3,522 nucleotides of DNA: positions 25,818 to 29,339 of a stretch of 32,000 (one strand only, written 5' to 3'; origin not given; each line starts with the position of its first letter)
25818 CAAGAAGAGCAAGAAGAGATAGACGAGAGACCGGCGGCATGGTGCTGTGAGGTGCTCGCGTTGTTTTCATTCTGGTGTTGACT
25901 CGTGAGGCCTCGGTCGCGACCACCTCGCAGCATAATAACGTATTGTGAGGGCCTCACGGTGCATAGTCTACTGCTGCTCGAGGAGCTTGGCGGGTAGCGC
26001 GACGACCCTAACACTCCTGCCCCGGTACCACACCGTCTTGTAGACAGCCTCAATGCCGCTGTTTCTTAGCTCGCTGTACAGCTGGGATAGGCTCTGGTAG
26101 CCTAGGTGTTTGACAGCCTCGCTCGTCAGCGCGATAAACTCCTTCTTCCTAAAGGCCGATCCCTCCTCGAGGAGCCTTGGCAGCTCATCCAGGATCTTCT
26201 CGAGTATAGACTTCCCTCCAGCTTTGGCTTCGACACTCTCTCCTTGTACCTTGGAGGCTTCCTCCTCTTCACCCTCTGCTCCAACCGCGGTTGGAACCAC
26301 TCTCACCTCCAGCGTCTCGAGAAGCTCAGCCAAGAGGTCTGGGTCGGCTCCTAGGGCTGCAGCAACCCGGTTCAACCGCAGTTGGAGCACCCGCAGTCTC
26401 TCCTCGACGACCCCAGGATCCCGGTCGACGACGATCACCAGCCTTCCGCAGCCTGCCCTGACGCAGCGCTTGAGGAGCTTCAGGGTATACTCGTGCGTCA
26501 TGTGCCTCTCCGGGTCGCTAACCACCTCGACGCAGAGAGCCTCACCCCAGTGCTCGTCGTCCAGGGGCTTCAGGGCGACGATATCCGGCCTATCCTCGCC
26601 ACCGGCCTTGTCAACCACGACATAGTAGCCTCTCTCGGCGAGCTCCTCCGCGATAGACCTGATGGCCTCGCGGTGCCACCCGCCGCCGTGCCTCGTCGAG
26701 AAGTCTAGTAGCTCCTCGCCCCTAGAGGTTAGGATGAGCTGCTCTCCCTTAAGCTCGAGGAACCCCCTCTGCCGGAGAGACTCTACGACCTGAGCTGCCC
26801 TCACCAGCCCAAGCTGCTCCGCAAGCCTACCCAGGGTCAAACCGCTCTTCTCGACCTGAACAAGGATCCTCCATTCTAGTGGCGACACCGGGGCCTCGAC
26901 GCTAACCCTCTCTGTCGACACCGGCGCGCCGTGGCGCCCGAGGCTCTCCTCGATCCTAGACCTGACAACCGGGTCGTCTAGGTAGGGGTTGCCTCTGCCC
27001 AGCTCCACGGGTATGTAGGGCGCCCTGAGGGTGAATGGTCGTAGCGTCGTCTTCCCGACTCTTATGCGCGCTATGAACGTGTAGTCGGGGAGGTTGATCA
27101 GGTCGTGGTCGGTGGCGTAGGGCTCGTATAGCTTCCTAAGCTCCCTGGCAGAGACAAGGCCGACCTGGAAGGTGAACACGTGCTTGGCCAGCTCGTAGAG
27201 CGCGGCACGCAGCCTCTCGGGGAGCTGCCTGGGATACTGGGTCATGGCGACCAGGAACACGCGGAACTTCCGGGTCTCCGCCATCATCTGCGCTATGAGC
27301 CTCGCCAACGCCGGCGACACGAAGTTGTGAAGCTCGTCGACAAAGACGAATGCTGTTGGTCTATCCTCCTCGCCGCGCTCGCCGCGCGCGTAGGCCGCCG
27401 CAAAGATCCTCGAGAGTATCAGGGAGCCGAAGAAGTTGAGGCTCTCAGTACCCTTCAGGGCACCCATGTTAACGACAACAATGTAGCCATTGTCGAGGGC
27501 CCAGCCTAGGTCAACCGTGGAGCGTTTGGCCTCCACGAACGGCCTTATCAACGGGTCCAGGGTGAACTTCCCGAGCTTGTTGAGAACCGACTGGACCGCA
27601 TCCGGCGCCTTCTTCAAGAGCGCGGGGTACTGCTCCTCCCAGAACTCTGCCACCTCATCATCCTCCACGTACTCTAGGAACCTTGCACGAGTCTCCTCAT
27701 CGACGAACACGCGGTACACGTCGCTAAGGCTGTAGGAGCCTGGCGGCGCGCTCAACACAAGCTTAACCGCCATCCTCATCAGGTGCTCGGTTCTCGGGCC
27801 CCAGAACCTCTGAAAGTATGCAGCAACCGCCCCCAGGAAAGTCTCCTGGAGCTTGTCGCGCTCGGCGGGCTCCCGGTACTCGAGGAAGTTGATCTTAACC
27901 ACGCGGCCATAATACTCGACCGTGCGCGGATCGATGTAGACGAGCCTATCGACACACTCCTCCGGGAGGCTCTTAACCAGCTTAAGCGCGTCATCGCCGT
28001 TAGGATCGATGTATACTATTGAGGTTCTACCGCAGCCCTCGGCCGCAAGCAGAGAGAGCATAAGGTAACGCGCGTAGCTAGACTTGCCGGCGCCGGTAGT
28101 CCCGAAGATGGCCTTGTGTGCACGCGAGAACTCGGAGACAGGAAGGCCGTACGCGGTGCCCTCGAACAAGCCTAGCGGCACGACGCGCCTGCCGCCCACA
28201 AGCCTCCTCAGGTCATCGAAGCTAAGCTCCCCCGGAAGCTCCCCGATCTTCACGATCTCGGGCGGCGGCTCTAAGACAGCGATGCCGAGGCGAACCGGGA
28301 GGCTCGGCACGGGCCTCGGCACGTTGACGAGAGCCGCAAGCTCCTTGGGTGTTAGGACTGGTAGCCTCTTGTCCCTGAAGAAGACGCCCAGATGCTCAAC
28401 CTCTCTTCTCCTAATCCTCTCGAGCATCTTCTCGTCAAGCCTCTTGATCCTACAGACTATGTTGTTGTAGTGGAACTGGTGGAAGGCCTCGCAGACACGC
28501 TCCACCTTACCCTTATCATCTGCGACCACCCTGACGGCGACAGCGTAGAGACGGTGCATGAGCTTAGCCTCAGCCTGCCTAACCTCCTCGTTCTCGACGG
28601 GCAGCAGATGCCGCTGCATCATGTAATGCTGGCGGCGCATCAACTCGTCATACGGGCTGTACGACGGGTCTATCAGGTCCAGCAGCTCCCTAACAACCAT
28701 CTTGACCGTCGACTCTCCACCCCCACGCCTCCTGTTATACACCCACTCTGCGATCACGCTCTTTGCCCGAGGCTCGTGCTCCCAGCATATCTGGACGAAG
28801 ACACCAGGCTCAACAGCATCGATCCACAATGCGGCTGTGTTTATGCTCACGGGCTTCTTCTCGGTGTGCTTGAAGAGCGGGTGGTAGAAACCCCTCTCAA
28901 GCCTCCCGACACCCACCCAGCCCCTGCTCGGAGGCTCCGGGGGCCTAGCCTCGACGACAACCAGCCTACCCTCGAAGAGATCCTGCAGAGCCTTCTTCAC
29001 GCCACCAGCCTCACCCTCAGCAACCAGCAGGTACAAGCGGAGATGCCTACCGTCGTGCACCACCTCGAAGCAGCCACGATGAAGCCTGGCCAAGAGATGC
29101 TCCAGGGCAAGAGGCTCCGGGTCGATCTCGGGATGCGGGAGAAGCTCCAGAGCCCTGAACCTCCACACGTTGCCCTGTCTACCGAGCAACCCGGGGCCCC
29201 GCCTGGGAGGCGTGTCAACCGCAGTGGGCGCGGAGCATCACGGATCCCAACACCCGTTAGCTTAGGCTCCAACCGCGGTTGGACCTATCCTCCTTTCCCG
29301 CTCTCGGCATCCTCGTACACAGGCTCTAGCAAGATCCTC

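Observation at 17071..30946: Element-restricted family of perfect 14-16 bp palindromes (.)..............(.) in both coding and non-coding DNA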

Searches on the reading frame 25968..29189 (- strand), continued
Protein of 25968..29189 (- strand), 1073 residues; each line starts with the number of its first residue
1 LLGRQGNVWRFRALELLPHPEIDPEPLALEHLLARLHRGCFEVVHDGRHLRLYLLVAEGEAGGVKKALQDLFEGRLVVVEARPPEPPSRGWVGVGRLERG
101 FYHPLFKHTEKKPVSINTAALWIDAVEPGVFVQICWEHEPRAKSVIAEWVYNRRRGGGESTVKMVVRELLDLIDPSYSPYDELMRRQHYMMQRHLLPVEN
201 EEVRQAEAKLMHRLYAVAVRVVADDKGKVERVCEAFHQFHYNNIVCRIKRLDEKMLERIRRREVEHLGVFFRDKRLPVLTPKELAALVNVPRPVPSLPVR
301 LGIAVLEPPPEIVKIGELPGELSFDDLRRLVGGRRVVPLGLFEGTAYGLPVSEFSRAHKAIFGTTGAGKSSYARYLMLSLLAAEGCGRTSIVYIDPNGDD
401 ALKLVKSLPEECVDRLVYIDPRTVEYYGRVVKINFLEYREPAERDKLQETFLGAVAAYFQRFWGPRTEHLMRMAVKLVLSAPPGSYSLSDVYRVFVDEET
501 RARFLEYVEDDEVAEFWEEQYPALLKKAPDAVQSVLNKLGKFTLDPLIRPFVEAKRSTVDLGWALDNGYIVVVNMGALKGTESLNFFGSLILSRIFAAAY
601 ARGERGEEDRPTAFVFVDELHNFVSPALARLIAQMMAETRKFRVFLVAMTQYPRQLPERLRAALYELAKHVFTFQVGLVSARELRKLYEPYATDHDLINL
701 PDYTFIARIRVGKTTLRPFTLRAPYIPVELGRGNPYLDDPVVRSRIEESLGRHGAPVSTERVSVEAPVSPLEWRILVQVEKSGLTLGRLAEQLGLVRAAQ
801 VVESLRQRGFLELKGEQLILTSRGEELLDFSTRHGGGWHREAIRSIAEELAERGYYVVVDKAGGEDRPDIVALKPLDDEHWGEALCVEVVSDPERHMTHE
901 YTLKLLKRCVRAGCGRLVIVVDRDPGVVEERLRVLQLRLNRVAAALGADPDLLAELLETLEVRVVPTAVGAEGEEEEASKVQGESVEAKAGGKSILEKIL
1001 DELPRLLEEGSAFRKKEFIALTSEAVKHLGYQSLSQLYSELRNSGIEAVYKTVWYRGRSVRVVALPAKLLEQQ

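Call 58: find_encoding_contigs(protein=P0015, flank=10000, max_places=3)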
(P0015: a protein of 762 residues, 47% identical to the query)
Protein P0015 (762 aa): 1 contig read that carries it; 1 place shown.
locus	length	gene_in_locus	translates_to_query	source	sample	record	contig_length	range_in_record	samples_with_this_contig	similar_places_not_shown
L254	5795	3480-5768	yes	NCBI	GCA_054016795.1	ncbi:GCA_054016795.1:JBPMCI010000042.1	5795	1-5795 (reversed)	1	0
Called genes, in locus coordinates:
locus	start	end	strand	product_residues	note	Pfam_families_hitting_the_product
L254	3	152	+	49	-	?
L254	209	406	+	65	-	PF01954:AF2212-like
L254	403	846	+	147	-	PF01850:PIN, PF13470:PIN_3 (weak)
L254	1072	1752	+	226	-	-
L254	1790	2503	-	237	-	-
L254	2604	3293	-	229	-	-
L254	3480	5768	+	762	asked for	-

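Call 59: find_encoding_contigs(protein=P0014, flank=10000, max_places=4)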
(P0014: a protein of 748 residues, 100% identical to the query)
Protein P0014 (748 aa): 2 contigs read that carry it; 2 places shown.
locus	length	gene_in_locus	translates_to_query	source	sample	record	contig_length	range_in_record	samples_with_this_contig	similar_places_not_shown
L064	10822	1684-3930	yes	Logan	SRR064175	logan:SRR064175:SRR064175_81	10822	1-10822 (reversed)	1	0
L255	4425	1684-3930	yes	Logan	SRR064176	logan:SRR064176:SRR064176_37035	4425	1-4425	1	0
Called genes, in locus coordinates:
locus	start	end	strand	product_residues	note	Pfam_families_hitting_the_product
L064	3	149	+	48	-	?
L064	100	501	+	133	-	PF20126:TumE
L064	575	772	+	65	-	PF01954:AF2212-like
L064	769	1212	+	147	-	PF01850:PIN, PF13470:PIN_3 (weak)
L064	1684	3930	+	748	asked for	-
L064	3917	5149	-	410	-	-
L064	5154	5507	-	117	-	-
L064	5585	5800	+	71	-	-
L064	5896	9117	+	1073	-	PF01580:FtsK_SpoIIIE (weak), PF01935:DUF87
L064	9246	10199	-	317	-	-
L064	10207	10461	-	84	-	PF01402:RHH_1 (faint)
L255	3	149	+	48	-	?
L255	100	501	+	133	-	PF20126:TumE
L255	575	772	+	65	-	PF01954:AF2212-like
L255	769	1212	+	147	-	PF01850:PIN, PF13470:PIN_3 (weak)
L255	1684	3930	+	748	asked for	-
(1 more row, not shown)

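Call 73: search_dna_similar(query=window:25968-29189:-, collection=plasmids, mode=protein, max_evalue=0.001, max_rows=20)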
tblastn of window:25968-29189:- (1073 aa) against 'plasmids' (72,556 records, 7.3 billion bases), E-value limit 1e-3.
Records with a match: 237; places in all: 245; records where one place covers at least 80% of the query: 0.
Best place of each record, by identity: <60% 237.
By first word of the organism name: Streptomyces 111; Bacillus 47; Natrinema 12; Haladaptatus 9; Staphylococcus 8; Halalkalicoccus 5; Halomontanus 4; Haloterrigena 3; Kitasatospora 3; Embleya 2; and 26 more.
By predicted mobility (MOB-suite, as given by PLSDB): non-mobilizable 181; mobilizable 53; conjugative 3.
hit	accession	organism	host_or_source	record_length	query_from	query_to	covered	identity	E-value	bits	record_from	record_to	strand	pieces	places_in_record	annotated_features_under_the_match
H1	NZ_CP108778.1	Embleya sp. NBC_00896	-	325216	197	734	50%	29.3%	8e-37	159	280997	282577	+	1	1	type IV secretory system conjugative DNA transfer family protein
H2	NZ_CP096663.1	Halorussus limi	cell culture,saline soil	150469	358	878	49%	26.8%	8e-27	127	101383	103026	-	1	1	TraM recognition domain-containing protein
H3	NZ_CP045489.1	Natronorubrum aibiense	single cell,Xinjiang Aibi Salt Lake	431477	358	878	49%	26.0%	3e-24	118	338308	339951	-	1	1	TraM recognition domain-containing protein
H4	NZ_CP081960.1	Halobaculum magnesiiphilum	cell culture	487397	358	873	48%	25.9%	5e-25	120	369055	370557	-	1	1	DUF87 domain-containing protein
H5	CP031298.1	Natrinema thermotolerans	Cell culture,Korean salt-fermented food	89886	358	895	50%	24.7%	4e-22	111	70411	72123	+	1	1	hypothetical protein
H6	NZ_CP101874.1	Natrinema thermotolerans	cell culture,salt-fermented food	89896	358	895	50%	24.7%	4e-22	111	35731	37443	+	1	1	TraM recognition domain-containing protein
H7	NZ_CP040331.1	Natrinema versiforme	-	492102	358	878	49%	24.7%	2e-21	109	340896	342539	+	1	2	TraM recognition domain-containing protein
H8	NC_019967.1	Natrinema pellirubrum DSM 15624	-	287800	377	875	47%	25.5%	2e-19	102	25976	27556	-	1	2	type IV secretory system conjugative DNA transfer family protein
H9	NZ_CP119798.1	Halomontanus rarus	cell culture,sediment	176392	358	809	42%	28.1%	3e-21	108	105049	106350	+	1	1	TraM recognition domain-containing protein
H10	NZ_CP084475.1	Natrinema sp. DC36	cell culture,sediment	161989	377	875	47%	25.4%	1e-19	103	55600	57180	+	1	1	type IV secretory system conjugative DNA transfer family protein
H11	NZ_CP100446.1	Natrinema caseinilyticum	marine sediment,sediment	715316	377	878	47%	25.2%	5e-21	107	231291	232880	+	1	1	type IV secretory system conjugative DNA transfer family protein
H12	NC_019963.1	Natrinema pellirubrum DSM 15624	-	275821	358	878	49%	24.0%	7e-22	110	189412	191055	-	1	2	TraM recognition domain-containing protein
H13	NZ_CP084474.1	Natrinema sp. DC36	cell culture,sediment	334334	358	878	49%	24.0%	1e-21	110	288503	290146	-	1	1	TraM recognition domain-containing protein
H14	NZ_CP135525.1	Halomontanus rarus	Salt lake,Salt lake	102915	377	875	47%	25.0%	8e-20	103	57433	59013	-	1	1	type IV secretory system conjugative DNA transfer family protein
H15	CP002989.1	halophilic archaeon DL31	-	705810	377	875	47%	24.9%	5e-18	98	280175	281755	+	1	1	hypothetical protein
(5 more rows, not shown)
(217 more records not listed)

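Call 74: search_dna_similar(query=window:25968-29189:-, collection=phages, mode=protein, max_evalue=0.001, max_rows=15)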
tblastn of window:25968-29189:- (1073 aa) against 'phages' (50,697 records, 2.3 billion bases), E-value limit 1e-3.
Records with a match: 12; places in all: 12; records where one place covers at least 80% of the query: 0.
Best place of each record, by identity: <60% 12.
By first word of the organism name: Bacillus 11; Brevibacillus 1.
By host as written in the record: Bacillus cereus 3; - 3; Bacillus megaterium str. ATCC 43725 2; Bacillus cereus BGSC 6E1 2; Bacillus subtilis 1; Bacillus subtilis BEST7003 1.
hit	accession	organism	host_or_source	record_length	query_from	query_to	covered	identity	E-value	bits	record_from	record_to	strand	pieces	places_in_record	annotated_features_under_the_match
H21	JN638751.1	Bacillus phage G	Bacillus megaterium str. ATCC 43725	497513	361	727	34%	23.9%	2e-18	98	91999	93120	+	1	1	156: gp156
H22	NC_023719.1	Bacillus phage G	Bacillus megaterium str. ATCC 43725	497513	361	727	34%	23.9%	2e-18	98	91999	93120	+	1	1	156: gp156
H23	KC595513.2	Bacillus phage Shanette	Bacillus cereus BGSC 6E1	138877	359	727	34%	22.1%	2e-9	68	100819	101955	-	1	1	hypothetical protein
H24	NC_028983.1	Bacillus phage Shanette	Bacillus cereus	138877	359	727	34%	22.1%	2e-9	68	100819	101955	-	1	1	hypothetical protein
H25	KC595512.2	Bacillus phage JL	Bacillus cereus BGSC 6E1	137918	359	727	34%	21.8%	4e-9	67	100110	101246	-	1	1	lipid A export ATP-binding/permease protein Msb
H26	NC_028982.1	Bacillus phage JL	Bacillus cereus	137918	359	727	34%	21.8%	4e-9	67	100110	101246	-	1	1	lipid A export ATP-binding/permease protein Msb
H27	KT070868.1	Bacillus phage PBC5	Bacillus cereus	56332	361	727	34%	21.8%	6e-5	53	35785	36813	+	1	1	lipid A export ATP-binding/permease protein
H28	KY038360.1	Brevibacillus phage MRSA107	sputum specimen in the respiratory ...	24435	359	713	33%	22.5%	3e-5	55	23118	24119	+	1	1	record has no annotation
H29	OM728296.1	Bacillus phage vB_BsuM-Goe26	Bacillus subtilis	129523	361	660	28%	23.0%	4e-5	54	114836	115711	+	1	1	hypothetical protein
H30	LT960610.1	Bacillus phage SBSphiC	Bacillus subtilis BEST7003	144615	361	660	28%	23.0%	5e-5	54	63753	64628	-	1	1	record has no annotation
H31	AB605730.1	Bacillus phage SP-10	-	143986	361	660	28%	22.7%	4e-5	54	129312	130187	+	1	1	hypothetical protein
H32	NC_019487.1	Bacillus phage SP-10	-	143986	361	660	28%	22.7%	4e-5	54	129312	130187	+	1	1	hypothetical protein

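Call 90: search_protein_families(library=padloc, proteins=[window:25968-29189:-, L064:1684-3930:+, L064:3917-5149:-, L064:9246-10199:-], max_evalue=0.01)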
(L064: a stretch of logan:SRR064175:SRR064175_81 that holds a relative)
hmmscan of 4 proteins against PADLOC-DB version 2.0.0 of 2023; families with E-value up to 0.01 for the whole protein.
window:25968-29189:- (1073 aa): 6 families
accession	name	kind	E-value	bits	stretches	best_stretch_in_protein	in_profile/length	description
PDLC04140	mad8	-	1.1e-19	69.1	1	355-664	26-245/314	mads_8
PDLC04103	HerA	-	1.3e-05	21.8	0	600-661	430-498/579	-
PDLC01055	HerA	-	2.3e-05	21.4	1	353-444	154-234/532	Type III coevolved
PDLC04105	HerA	-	0.006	13.2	0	351-398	161-205/576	-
PDLC04097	HerA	-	0.0061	13.2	0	342-381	146-185/618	-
PDLC04102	HerA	-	0.008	12.5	0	351-399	170-221/654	-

L064:1684-3930:+ (748 aa): 0 families

L064:3917-5149:- (410 aa): 1 family
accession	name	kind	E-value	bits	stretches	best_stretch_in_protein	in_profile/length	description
PDLC01787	Cas6b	-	0.0071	14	0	96-173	54-135/237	-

L064:9246-10199:- (317 aa): 0 families

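Call 91: search_protein_families(library=ncbifam, proteins=[window:25968-29189:-, L064:1684-3930:+, L064:3917-5149:-, L064:9246-10199:-, L064:10207-10461:-], max_evalue=0.01)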
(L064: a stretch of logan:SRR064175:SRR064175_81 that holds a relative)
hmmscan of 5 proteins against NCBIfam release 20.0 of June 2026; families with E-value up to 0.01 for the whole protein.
window:25968-29189:- (1073 aa): 6 families
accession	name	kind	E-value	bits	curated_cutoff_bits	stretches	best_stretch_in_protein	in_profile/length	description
NF053655.1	CedD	equivalog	8.5e-07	28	600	1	589-656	401-463/527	DNA-translocating ATPase CedD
TIGR03743.1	SXT_TraD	subfamily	1.2e-06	27.3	366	1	356-412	175-225/636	conjugative transfer system coupling protein TraD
NF045971.1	conju_CD1110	equivalog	0.00065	18.1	325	0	569-656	589-672/752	VirB4-like conjugal transfer ATPase, CD1110 family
NF045975.1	VirB4_plasma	equivalog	0.00099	16.9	590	0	611-653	759-804/894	Mbov_0397 family ICE element conjugal transfer ATPase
TIGR03925.1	T7SS_EccC_b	equivalog_domain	0.0046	15.3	346.55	1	310-397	314-402/564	type VII secretion protein EccCb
NF040937.1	HerA_Thermprot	equivalog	0.0092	14.4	800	0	526-660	269-402/487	DNA double-strand break repair helicase HerA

L064:1684-3930:+ (748 aa): 0 families

L064:3917-5149:- (410 aa): 0 families

L064:9246-10199:- (317 aa): 0 families

L064:10207-10461:- (84 aa): 0 families

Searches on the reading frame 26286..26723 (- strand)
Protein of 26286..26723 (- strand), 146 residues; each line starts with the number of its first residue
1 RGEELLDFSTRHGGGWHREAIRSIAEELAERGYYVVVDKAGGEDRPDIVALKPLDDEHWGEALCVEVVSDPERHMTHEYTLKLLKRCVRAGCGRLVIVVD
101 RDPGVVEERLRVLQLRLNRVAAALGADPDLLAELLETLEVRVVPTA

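Call 82: predict_structure(alignment_id=A2)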
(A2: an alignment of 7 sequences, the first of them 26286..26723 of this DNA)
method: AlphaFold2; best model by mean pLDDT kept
length: 146 residues; sequences in the alignment: 7
mean_pLDDT: 86.9   pTM: 0.83
mean pLDDT of the five models: 86.9, 84.7, 84.6, 83.8, 83.1
residues with pLDDT >= 90: 82; 70-90: 53; 50-70: 6; < 50: 5
segments of 3 or more residues with pLDDT < 50: 1-5
pLDDT, mean of each block of 10 residues (from residue 1): 51 87 94 89 83 87 94 91 90 94 90 89 88 91 85
secondary structure, 60 per line:
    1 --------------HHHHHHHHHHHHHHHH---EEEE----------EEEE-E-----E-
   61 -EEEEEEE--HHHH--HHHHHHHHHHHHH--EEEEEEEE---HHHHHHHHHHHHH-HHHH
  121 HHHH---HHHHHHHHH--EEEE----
elements in order: H15-30 E34-37 E48-51 E62-68 H71-74 H77-89 E92-99 H103-115 H117-124 H128-136 E139-142

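Call 85: fold_search(model_id=the predicted structure, library=pdb)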
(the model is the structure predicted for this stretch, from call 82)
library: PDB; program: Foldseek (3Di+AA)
matches with E <= 10: 813; with E <= 0.001: 0
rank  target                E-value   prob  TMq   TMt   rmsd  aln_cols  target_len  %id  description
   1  6vm5                  1.7e-03  0.99  0.41  0.18   6.9       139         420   16  Structure of Moraxella osloensis Cap4 SAVED/CARF-domain containing receptor (released 2020-06-17)
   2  6wan_F                7.0e-03  0.98  0.50  0.21   7.3       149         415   13  Structure of Acinetobacter baumannii Cap4 SAVED/CARF-domain containing receptor with the cyclic trinucleotide 3'3'3'-c (released 2020-06-17)
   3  8a4c_C                8.5e-03  0.95  0.50  0.39  10.9       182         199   13  Structure of human Rep15:Rab3B complex. (released 2022-08-10)
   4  8a4c_A                9.1e-03  0.87  0.45  0.34  11.8       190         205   14  Structure of human Rep15:Rab3B complex. (released 2022-08-10)
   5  6wam_F                1.7e-02  0.95  0.50  0.21   7.4       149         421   13  Structure of Acinetobacter baumannii Cap4 SAVED/CARF-domain containing receptor (released 2020-06-17)
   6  6vm6_F                2.5e-02  0.75  0.40  0.18   8.0       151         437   15  Structure of Acinetobacter baumannii Cap4 SAVED/CARF-domain containing receptor with the cyclic trinucleotide 2'3'3'-c (released 2020-06-17)
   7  6wam_B                3.3e-02  0.72  0.41  0.18   7.9       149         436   15  Structure of Acinetobacter baumannii Cap4 SAVED/CARF-domain containing receptor (released 2020-06-17)
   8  6wan_D                3.5e-02  0.72  0.42  0.18   8.2       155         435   14  Structure of Acinetobacter baumannii Cap4 SAVED/CARF-domain containing receptor with the cyclic trinucleotide 3'3'3'-c (released 2020-06-17)
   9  6vm6_C                3.5e-02  0.69  0.41  0.18   8.2       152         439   14  Structure of Acinetobacter baumannii Cap4 SAVED/CARF-domain containing receptor with the cyclic trinucleotide 2'3'3'-c (released 2020-06-17)
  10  6wam_A                3.7e-02  0.72  0.41  0.18   7.9       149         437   15  Structure of Acinetobacter baumannii Cap4 SAVED/CARF-domain containing receptor (released 2020-06-17)
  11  6wam_E                3.7e-02  0.63  0.40  0.18   8.1       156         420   13  Structure of Acinetobacter baumannii Cap4 SAVED/CARF-domain containing receptor (released 2020-06-17)
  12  8q3z_A                4.0e-02  0.82  0.39  0.15   7.6       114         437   13  Crystal structure of cA4-bound Can2 from Thermoanaerobacter brockii (released 2023-11-22)
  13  6vm6_A                4.0e-02  0.66  0.41  0.17   7.9       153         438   15  Structure of Acinetobacter baumannii Cap4 SAVED/CARF-domain containing receptor with the cyclic trinucleotide 2'3'3'-c (released 2020-06-17)
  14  6vm6_B                4.0e-02  0.66  0.41  0.18   8.3       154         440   14  Structure of Acinetobacter baumannii Cap4 SAVED/CARF-domain containing receptor with the cyclic trinucleotide 2'3'3'-c (released 2020-06-17)
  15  6g2d_B                4.2e-02  0.77  0.40  0.13   6.6       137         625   12  Citrate-induced acetyl-CoA carboxylase (ACC-Cit) filament at 5.4 A resolution (released 2018-06-13)
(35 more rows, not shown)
